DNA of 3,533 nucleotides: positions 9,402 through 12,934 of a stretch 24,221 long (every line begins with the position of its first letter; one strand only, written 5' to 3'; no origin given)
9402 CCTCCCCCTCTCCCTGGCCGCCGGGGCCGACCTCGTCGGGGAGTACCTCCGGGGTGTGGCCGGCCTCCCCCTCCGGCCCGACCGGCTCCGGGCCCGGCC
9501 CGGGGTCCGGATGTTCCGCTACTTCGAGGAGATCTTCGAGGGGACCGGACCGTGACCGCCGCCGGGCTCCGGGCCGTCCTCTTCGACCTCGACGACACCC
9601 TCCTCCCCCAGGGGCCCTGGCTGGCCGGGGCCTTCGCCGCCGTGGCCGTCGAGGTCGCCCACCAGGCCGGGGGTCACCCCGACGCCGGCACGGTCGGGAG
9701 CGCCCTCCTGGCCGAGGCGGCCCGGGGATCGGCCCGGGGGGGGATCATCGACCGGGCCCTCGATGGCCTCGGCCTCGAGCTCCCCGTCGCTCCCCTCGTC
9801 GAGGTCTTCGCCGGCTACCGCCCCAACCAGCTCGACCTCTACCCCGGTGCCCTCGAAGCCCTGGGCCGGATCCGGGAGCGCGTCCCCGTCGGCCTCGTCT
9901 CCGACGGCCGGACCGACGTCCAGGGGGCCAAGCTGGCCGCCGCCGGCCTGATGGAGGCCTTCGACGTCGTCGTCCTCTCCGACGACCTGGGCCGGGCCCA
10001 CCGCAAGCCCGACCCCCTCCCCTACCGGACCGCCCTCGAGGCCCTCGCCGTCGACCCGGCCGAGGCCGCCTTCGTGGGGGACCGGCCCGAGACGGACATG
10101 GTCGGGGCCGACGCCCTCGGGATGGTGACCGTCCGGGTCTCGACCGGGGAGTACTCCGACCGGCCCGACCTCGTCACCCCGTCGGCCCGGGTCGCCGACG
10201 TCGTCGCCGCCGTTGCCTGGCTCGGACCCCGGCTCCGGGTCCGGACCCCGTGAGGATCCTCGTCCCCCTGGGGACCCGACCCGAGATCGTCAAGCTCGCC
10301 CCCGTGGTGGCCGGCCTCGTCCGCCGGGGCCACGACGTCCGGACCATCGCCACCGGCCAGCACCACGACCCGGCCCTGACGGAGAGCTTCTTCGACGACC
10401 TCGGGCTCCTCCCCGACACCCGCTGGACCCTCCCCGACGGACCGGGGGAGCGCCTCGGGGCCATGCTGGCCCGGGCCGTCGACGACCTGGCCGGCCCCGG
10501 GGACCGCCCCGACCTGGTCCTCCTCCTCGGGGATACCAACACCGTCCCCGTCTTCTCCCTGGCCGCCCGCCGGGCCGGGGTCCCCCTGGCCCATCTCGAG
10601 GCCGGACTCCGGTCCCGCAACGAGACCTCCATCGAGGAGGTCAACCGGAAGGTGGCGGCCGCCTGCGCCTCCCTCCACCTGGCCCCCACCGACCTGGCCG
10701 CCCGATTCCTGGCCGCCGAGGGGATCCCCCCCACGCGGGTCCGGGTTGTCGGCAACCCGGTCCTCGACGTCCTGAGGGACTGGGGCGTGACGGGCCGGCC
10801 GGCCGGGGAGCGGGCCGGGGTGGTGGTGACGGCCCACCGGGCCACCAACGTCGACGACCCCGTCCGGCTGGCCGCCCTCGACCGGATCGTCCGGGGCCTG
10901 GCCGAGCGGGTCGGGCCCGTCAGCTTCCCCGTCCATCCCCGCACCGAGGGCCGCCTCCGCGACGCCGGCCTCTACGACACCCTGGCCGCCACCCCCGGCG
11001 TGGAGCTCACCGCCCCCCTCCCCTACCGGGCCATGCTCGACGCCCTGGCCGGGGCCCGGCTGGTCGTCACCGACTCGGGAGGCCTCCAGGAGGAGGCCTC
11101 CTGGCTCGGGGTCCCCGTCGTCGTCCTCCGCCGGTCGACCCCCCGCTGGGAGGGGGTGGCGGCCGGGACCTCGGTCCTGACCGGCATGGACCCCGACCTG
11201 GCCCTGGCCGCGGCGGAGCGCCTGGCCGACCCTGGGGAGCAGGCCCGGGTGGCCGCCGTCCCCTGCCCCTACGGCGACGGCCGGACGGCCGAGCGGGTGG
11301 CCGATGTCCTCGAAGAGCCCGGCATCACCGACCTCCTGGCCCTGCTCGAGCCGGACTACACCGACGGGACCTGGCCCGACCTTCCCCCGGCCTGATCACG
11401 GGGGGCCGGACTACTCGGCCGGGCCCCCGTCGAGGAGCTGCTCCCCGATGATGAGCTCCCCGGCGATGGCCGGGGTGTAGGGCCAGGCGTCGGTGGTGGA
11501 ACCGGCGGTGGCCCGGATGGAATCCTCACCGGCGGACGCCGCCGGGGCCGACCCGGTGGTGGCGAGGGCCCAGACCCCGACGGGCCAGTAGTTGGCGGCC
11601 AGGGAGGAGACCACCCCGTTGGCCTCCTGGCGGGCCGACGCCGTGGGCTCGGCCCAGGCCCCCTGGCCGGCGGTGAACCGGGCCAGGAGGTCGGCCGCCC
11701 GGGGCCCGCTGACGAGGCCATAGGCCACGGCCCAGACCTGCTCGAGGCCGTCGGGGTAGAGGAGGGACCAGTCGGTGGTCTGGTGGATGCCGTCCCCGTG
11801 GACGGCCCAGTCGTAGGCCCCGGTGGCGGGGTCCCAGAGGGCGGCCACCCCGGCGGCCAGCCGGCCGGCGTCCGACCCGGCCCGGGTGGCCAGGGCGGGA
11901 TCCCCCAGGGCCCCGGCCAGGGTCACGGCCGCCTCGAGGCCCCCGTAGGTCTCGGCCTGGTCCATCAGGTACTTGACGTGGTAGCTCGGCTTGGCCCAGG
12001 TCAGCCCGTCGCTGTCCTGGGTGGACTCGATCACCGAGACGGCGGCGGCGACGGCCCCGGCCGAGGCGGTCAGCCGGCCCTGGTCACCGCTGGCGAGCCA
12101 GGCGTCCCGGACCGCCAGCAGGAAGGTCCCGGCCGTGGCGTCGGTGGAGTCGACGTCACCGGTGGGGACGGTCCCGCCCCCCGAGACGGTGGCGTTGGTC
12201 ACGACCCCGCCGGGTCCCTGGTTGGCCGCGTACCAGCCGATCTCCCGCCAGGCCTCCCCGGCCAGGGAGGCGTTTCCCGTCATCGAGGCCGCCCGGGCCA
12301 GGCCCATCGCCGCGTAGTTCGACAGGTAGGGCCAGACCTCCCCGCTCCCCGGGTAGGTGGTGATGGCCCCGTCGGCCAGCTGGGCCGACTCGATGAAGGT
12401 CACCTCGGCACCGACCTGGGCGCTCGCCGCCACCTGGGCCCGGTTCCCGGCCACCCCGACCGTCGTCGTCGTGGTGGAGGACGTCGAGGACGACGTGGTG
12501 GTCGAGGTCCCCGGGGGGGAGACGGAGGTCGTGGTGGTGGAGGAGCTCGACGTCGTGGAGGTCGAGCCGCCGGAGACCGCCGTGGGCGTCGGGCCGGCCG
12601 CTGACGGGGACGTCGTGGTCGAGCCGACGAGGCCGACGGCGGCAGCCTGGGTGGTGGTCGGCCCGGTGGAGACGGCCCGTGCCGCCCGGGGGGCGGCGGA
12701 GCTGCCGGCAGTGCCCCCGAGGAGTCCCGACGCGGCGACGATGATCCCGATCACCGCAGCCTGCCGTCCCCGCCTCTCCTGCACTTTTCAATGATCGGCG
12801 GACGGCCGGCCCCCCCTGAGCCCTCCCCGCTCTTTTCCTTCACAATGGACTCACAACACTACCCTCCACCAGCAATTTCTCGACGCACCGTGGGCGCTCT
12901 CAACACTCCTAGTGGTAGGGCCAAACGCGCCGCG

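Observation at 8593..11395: Translationally coupled ATP-grasp ligase / HAD phosphatase / UDP-GlcNAc 2-epimerase operon: a candidate undescribed amino-sugar modification pathway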

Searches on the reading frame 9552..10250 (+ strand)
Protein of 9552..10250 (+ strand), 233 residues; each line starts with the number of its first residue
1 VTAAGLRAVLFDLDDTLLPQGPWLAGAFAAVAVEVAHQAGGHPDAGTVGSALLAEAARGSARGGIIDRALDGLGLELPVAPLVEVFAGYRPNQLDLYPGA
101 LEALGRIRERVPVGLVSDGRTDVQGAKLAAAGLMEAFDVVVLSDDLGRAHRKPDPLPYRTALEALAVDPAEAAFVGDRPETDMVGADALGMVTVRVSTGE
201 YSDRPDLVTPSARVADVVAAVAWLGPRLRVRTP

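Call 9: search_protein_families(library=pfam, proteins=[window:9552-10250:+], max_evalue=0.01)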
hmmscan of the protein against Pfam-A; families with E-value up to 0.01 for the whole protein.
window:9552-10250:+ (233 aa): 5 families
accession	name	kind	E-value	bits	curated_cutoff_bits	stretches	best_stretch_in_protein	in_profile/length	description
PF00702.32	Hydrolase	-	2.6e-23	83.8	26.4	1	7-190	2-191/191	haloacid dehalogenase-like hydrolase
PF13419.12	HAD_2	-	9.5e-19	68.6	23.8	1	9-196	1-178/178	Haloacid dehalogenase-like hydrolase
PF13242.12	Hydrolase_like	-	3.6e-15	56.1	22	1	151-220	3-71/75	HAD-hyrolase-like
PF12710.13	HAD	-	3.8e-06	27.9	27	1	9-179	1-182/189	haloacid dehalogenase-like hydrolase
PF09419.16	PGP_phosphatase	-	0.00051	20.1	20.4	1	167-199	134-166/168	Mitochondrial PGP phosphatase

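Call 10: search_protein_families(library=ncbifam, proteins=[window:9552-10250:+], max_evalue=0.01)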
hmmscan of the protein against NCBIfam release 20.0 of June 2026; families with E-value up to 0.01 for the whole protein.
window:9552-10250:+ (233 aa): 39 families (the best 25 are shown)
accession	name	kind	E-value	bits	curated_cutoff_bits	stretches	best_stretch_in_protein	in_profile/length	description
TIGR02253.1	CTE7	subfamily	3.5e-29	102.2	169.75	1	6-206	2-204/221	TIGR02253 family HAD-type hydrolase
NF053830.1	RUBPPhHalo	equivalog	1.4e-21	77.2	330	1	92-204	100-211/234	ribulose-1,5-bisphosphate 5-phosphatase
TIGR02254.1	YjjG_YfnB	equivalog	3.3e-18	66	159.9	1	91-213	93-212/223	YjjG family noncanonical pyrimidine nucleotidase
TIGR01449.2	PGP_bact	equivalog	1.8e-14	53.8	180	1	9-201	1-189/213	phosphoglycolate phosphatase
NF006976.0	PRK09449.1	equivalog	2.1e-13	50.3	183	1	96-216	96-214/225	pyrimidine 5'-nucleotidase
NF009695.0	PRK13222.1-2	equivalog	5.6e-12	45.6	225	1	4-204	4-200/226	phosphoglycolate phosphatase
TIGR02252.1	DREG-2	subfamily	8.1e-12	45.3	155.2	1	91-192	101-200/203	HAD hydrolase, REG-2-like, family IA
NF009804.0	PRK13288.1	equivalog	1.4e-11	44.3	218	1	100-197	87-182/215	pyrophosphatase PpaX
TIGR01428.1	HAD_type_II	equivalog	1.7e-11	44.5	125.4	1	92-196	88-190/197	haloacid dehalogenase type II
TIGR01668.1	YqeG_hyp_ppase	hypoth_equivalog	1.8e-11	43.9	89.1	1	93-215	41-154/170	YqeG family HAD IIIA-type phosphatase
NF009697.0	PRK13222.1-4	equivalog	7.9e-10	38.4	327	1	4-199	5-196/232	phosphoglycolate phosphatase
TIGR01460.1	HAD-SF-IIA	subfamily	1.4e-09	38.1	100.15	1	152-199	197-246/246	HAD-IIA family hydrolase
NF009700.0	PRK13226.1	equivalog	1.8e-09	37.6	342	1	140-206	141-204/229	phosphoglycolate phosphatase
TIGR01549.1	HAD-SF-IA-v1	subfamily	2.3e-09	37.8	23.3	1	97-190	64-149/149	HAD-IA family hydrolase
NF009694.0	PRK13222.1-1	equivalog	3.1e-09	36.5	415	1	96-210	112-225/252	phosphoglycolate phosphatase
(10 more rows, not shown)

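Call 29: search_solved_structures(query=window:9552-10250:+, max_evalue=0.001)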
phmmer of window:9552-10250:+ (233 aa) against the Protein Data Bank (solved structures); distinct sequences matched with E-value up to 0.001: 46.
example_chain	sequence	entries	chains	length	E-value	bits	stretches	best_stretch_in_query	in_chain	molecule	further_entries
4ygq_A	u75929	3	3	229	8e-15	58.3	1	7-197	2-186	Hydrolase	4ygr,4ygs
2hoq_A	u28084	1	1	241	1.2e-13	54.5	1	7-204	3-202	Putative HAD-hydrolase PH1655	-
3vay_A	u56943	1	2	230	7.1e-13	51.9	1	7-194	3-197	HAD-superfamily hydrolase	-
1x42_A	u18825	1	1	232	6.1e-12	48.8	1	93-209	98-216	hypothetical protein PH0459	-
6q7p_A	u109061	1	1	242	7.1e-12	48.6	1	94-212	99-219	OE1.2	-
6q7q_A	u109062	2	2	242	9.5e-12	48.2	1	94-212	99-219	OE1.3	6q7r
3u26_A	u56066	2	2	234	1.5e-11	47.6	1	94-209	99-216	PF00702 domain protein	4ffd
6q7n_A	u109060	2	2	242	1.6e-11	47.5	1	94-209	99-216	BH32 | OE1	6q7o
6z1k_A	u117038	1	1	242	1.8e-10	44.1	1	92-212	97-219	BH32.6 protein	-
8bp1_A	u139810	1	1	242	6.7e-10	42.2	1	92-212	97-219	BHMeHis1.0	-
7o1d_A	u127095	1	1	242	6.7e-10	42.2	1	92-212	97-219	BH32.7 protein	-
2hdo_A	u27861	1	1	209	1.2e-09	41.3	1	80-182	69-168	Phosphoglycolate phosphatase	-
9r2d_A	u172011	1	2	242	2.7e-09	40.2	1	91-198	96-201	Crystal structure of ASB1.3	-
9eqd_A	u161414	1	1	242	2.9e-09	40.1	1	94-212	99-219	CT1.5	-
3qnm_A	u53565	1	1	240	5.3e-09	39.3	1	84-193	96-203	Haloacid dehalogenase-like hydrolase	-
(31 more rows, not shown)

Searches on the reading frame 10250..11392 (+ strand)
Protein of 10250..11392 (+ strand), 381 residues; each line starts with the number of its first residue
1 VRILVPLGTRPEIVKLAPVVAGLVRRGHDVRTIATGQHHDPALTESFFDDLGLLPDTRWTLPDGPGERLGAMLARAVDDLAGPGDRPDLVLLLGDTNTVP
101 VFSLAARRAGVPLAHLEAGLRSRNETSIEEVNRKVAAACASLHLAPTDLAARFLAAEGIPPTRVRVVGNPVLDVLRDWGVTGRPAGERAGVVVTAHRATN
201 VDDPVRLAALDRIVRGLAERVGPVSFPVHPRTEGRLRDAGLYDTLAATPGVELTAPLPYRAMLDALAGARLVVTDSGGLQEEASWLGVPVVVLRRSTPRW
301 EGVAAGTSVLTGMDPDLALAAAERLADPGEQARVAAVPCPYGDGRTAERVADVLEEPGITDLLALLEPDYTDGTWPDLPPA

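Call 9: search_protein_families(library=pfam, proteins=[window:10250-11392:+], max_evalue=0.01)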
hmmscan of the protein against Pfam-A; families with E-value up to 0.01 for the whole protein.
window:10250-11392:+ (381 aa): 3 families
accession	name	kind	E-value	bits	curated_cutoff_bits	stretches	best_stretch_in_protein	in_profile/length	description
PF02350.25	Epimerase_2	-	1.4e-80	271.2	30.6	1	28-355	9-347/347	UDP-N-acetylglucosamine 2-epimerase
PF13579.12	Glyco_trans_4_4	-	6.4e-10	40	29.7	1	19-169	10-157/158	Glycosyl transferase 4-like domain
PF13439.12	Glyco_transf_4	-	1e-06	29.3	28.5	1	21-171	13-166/170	Glycosyltransferase Family 4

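Call 10: search_protein_families(library=ncbifam, proteins=[window:10250-11392:+], max_evalue=0.01)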
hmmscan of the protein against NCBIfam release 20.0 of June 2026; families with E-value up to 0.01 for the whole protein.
window:10250-11392:+ (381 aa): 2 families
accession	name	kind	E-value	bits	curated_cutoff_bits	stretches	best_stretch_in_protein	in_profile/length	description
TIGR00236.1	wecB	equivalog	2.1e-71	241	210.15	1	1-354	1-362/366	non-hydrolyzing UDP-N-acetylglucosamine 2-epimerase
TIGR03568.1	NeuC_NnaA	equivalog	1.5e-09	37.2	235.9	1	61-353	66-364/365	UDP-N-acetylglucosamine 2-epimerase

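Call 28: search_solved_structures(query=window:10250-11392:+, max_evalue=1e-10)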
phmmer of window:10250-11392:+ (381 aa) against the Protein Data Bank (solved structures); distinct sequences matched with E-value up to 1e-10: 24.
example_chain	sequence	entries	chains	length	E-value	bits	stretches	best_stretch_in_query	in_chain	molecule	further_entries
4neq_A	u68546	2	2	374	6.7e-53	183.6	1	1-354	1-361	UDP-N-acetylglucosamine 2-epimerase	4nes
8sxy_A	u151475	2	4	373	3.2e-49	171.5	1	2-361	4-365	UDP-2,3-diacetamido-2,3-dideoxy-glucuronic acid-2-epimerase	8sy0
8sxv_A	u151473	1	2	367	6.7e-49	170.4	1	2-359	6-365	UDP-2,3-diacetamido-2,3-dideoxy-glucuronic acid-2-epimerase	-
8sy9_A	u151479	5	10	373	1.6e-48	169.3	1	2-361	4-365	UDP-2,3-diacetamido-2,3-dideoxy-glucuronic acid-2-epimerase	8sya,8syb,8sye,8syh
8sxw_A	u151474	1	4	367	3.2e-48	168.2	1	2-359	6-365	UDP-2,3-diacetamido-2,3-dideoxy-glucuronic acid-2-epimerase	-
8syd_A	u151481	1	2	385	3.9e-48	168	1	2-359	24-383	UDP-2,3-diacetamido-2,3-dideoxy-glucuronic acid-2-epimerase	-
8ahe_A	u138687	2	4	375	3.6e-46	161.5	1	2-354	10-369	UDP-N-acetylglucosamine 2-epimerase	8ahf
3beo_A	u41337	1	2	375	3.6e-46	161.5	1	2-354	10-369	UDP-N-acetylglucosamine 2-epimerase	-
5dld_A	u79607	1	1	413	2.9e-44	155.2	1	2-354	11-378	UDP-N-Acetylglucosamine 2-epimerase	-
7vza_A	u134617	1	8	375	4.9e-44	154.5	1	2-357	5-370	Putative UDP-N-acetylglucosamine 2-epimerase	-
7vyy_A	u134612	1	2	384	6.7e-44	154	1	2-358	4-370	Putative UDP-N-acetylglucosamine 2-epimerase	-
7vz6_A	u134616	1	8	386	6.9e-44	154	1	2-358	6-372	Putative UDP-N-acetylglucosamine 2-epimerase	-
9cm8_A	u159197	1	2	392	8.3e-44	153.7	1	2-358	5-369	UDP-N-acetylglucosamine 2-epimerase (non-hydrolyzing)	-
4fkz_A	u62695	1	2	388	3.5e-42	148.4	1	2-353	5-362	UDP-N-acetylglucosamine 2-epimerase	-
1o6c_A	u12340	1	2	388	3.5e-42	148.4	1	2-353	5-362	UDP-N-acetylglucosamine 2-epimerase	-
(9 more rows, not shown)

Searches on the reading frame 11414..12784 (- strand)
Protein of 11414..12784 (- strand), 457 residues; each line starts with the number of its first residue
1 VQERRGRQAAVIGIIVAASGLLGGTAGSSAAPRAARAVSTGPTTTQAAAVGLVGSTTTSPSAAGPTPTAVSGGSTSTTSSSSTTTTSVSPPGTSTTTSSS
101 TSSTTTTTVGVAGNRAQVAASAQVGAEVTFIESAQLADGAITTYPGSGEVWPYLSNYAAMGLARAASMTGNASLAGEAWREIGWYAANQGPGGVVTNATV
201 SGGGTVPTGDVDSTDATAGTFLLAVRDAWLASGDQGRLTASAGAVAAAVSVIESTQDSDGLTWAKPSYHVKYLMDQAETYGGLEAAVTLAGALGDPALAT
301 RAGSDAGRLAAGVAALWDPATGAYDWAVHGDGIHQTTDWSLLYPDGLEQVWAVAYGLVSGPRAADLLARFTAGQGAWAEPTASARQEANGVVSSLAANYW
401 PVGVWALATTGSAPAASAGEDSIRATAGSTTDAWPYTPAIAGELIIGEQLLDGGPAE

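Call 9: search_protein_families(library=pfam, proteins=[window:11414-12784:-], max_evalue=0.01)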
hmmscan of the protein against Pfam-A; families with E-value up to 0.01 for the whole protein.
window:11414-12784:- (457 aa): 0 families

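Call 10: search_protein_families(library=ncbifam, proteins=[window:11414-12784:-], max_evalue=0.01)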
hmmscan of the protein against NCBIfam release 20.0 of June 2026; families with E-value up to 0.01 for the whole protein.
window:11414-12784:- (457 aa): 0 families

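Call 34: search_solved_structures(query=window:11414-12784:-, max_evalue=1)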
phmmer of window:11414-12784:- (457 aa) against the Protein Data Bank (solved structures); distinct sequences matched with E-value up to 1: 5.
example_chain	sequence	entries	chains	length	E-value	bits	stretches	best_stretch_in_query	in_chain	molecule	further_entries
6ecb_A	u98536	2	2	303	0.23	13.6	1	125-234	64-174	Vlm2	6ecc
5l7z_A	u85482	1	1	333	0.39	12.9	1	52-151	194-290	Maternal protein exuperantia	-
6xp5_I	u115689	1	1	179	0.47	12.6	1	33-98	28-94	Mediator of RNA polymerase II transcription subunit 9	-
6ecd_A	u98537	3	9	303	0.58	12.3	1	125-234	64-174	Vlm2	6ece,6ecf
7vzg_c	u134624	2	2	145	0.94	11.6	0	155-206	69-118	Cytochrome c domain-containing protein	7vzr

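Call 35: find_homologous_proteins(query=window:11414-12784:-, max_evalue=0.00001)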
Query window:11414-12784:- (457 aa): 140 proteins with E <= 0.00001 among 8000 candidates; the best 120 are listed.
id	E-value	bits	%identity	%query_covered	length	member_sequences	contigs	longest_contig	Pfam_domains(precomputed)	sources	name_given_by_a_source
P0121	6.8e-120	419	63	72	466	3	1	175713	-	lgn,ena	-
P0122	8.2e-99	350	55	73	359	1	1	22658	-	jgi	jgi:hypothetical protein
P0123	4.3e-97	344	54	73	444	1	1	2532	-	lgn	-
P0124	2.3e-96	342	54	73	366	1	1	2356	-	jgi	jgi:hypothetical protein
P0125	4.6e-96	341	54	73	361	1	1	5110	-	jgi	jgi:hypothetical protein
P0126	1.7e-95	339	50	83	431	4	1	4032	-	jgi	jgi:hypothetical protein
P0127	3.9e-95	338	50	82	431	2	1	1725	-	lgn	-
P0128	8.8e-95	336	55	72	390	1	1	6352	-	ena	-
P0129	1.3e-92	329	46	93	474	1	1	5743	-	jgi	jgi:hypothetical protein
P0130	1.4e-92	329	52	83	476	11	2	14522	-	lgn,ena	-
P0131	6.0e-92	327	53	73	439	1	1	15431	-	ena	-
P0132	7.5e-92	327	48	87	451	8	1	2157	-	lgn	-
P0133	1.5e-91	326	53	70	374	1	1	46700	-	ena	-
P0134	1.6e-91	326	53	70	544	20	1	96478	-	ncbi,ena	-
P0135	2.4e-91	325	52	73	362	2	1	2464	-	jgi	jgi:hypothetical protein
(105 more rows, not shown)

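Call 44: predict_structure(alignment_id=A2)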
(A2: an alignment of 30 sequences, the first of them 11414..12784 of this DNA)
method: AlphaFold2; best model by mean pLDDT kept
length: 457 residues; sequences in the alignment: 30
mean_pLDDT: 81.3   pTM: 0.75
mean pLDDT of the five models: 81.3, 80.8, 79.9, 79.9, 79.3
residues with pLDDT >= 90: 308; 70-90: 23; 50-70: 40; < 50: 86
segments of 3 or more residues with pLDDT < 50: 1-3, 20-89, 93-98
pLDDT, mean of each block of 10 residues (from residue 1): 51 54 39 36 29 30 35 38 42 45 52 58 94 97 95 98 96 98 98 95 94 94 98 98 98 97 92 98 99 99 99 98 97 96 94 97 98 95 93 95 96 96 89 83 96 68
secondary structure, 60 per line:
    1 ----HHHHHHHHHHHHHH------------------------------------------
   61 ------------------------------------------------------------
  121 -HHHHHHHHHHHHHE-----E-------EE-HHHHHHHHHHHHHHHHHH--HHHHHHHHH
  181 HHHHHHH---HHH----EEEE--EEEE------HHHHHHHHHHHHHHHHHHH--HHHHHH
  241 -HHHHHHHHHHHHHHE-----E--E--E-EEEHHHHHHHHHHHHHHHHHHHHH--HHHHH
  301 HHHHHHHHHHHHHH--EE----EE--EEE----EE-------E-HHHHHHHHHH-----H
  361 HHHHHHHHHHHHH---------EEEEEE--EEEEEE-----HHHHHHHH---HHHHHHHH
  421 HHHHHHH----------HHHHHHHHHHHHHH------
elements in order: H5-18 H122-134 H152-169 H172-187 E198-201 E204-207 H214-232 H235-240 H242-255 E270-272 H273-293 H296-314 E327-329 H345-354 H360-373 E383-388 E391-396 H402-409 H413-427 H438-451

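Call 47: fold_search(model_id=the predicted structure, library=pdb)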
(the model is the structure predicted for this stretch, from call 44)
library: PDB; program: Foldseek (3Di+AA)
matches with E <= 10: 742; with E <= 0.001: 106
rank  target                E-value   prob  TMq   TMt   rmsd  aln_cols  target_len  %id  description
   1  7qsj_B                1.9e-08  1.00  0.52  0.68   4.5       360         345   18  Methylmannose polysaccharide hydrolase MmpH from M. hassiacum (released 2023-01-25)
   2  7qsj_A                3.0e-08  1.00  0.54  0.70   4.5       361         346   18  Methylmannose polysaccharide hydrolase MmpH from M. hassiacum (released 2023-01-25)
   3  9ju0_AAA              1.1e-07  1.00  0.56  0.30   4.6       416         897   17  C-terminally truncated dextran dextrinase bound with acarbose (released 2025-09-03)
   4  9ju0_CCC              2.0e-07  1.00  0.56  0.30   4.9       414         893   17  C-terminally truncated dextran dextrinase bound with acarbose (released 2025-09-03)
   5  2okx_A                4.5e-07  1.00  0.41  0.21   9.4       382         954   15  Crystal structure of GH78 family rhamnosidase of Bacillus SP. GL1 AT 1.9 A (released 2007-11-13)
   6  7c25                  1.7e-06  1.00  0.52  0.63   5.3       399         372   17  Glycosidase Wild Type at pH8.0 (released 2021-05-12)
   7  5z74_B                1.9e-06  1.00  0.53  0.56   5.5       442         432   10  Crystal structure of alkaline/neutral invertase InvB from Anabaena sp. PCC 7120 complexed with sucrose (released 2018-05-30)
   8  5z3c                  2.2e-06  1.00  0.52  0.63   5.1       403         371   18  Glycosidase E178A (released 2019-05-15)
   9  7c24                  2.3e-06  1.00  0.51  0.61   6.1       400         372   18  Glycosidase F290Y at pH8.0 (released 2021-05-12)
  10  2z07_A                3.2e-06  1.00  0.51  0.59   6.4       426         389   14  Crystal structure of uncharacterized conserved protein from Thermus thermophilus HB8 (released 2007-11-13)
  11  5z3d                  3.6e-06  1.00  0.54  0.66   4.7       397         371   17  Glycosidase F290Y (released 2019-05-15)
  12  5z3a                  3.9e-06  1.00  0.53  0.64   5.1       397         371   17  Glycosidase Wild Type (released 2019-05-15)
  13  5z3e                  4.7e-06  1.00  0.54  0.65   5.4       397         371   18  Glycosidase E335A (released 2019-05-15)
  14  5z3b                  5.2e-06  1.00  0.52  0.63   5.8       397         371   18  Glycosidase Y48F (released 2019-05-15)
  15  5z74_A                5.7e-06  1.00  0.51  0.52   6.0       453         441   10  Crystal structure of alkaline/neutral invertase InvB from Anabaena sp. PCC 7120 complexed with sucrose (released 2018-05-30)
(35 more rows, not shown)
